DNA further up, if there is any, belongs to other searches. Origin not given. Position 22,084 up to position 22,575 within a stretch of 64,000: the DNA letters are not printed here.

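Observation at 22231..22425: Isolated 64-aa ORF at the edge of the repeat-rich zone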

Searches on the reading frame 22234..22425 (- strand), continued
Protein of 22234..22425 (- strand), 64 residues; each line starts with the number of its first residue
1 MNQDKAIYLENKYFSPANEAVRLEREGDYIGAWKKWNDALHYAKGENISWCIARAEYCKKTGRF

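Call 75: find_encoding_contigs(protein=P0011, flank=6000, max_places=3)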
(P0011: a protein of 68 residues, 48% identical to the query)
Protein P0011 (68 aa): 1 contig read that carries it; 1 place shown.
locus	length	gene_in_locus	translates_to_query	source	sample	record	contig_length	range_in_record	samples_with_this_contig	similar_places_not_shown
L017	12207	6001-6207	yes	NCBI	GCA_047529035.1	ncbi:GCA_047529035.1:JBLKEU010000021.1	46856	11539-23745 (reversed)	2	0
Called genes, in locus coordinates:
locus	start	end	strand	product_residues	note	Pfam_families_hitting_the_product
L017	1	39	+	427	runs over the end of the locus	PF00083:Sugar_tr (faint), PF03137:OATP (faint), PF07690:MFS_1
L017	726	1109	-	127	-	PF04352:ProQ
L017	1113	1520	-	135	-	PF13560:HTH_31 (weak), PF01381:HTH_3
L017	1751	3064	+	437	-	PF01490:Aa_trans, PF03222:Trp_Tyr_perm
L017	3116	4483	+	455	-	PF03315:SDH_beta, PF03313:SDH_alpha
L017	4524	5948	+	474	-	PF03315:SDH_beta, PF03313:SDH_alpha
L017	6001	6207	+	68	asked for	-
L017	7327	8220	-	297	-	PF00126:HTH_1, PF03466:LysR_substrate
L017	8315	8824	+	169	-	PF05870:PA_decarbox, PF22036:MoaF_like (weak)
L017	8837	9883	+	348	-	PF00135:COesterase (weak), PF20434:BD-FAE, PF07859:Abhydrolase_3, PF00326:Peptidase_S9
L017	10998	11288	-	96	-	PF05016:ParE_toxin, PF15781:ParE-like_toxin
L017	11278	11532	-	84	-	PF04221:RelB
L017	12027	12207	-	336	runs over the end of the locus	PF00248:Aldo_ket_red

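Call 76: find_encoding_contigs(protein=P0014, flank=6000, max_places=3)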
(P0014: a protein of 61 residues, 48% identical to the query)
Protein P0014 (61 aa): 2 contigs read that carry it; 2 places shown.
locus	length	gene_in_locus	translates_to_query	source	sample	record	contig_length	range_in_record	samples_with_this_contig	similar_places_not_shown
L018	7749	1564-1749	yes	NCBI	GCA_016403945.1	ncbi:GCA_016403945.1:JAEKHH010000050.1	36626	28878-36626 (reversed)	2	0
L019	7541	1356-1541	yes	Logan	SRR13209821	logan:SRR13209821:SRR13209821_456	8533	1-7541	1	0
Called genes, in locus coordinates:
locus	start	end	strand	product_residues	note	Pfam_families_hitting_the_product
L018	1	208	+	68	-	PF13683:rve_3, PF13333:rve_2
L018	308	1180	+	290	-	-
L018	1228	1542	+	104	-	PF01155:HypA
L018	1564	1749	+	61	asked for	-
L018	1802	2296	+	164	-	PF01047:MarR, PF12802:MarR_2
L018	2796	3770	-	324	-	PF02481:DNA_processg_A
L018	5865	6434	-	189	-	-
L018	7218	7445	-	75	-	-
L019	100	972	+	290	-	-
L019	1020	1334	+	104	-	PF01155:HypA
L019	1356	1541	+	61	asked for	-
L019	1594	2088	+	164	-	PF01047:MarR, PF12802:MarR_2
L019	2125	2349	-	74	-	-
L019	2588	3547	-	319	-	PF02481:DNA_processg_A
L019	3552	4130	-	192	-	-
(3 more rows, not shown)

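Call 77: find_encoding_contigs(protein=P0010, flank=6000, max_places=3)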
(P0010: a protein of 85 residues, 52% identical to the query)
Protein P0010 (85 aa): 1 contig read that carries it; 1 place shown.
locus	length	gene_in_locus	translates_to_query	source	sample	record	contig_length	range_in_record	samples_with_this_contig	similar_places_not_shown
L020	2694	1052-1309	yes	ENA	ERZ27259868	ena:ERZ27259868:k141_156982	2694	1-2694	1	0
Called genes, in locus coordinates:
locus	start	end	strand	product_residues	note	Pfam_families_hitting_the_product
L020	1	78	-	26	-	?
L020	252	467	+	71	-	-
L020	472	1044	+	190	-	-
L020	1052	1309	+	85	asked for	-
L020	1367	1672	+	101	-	-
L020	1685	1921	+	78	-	-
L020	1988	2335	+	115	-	-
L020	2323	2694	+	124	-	?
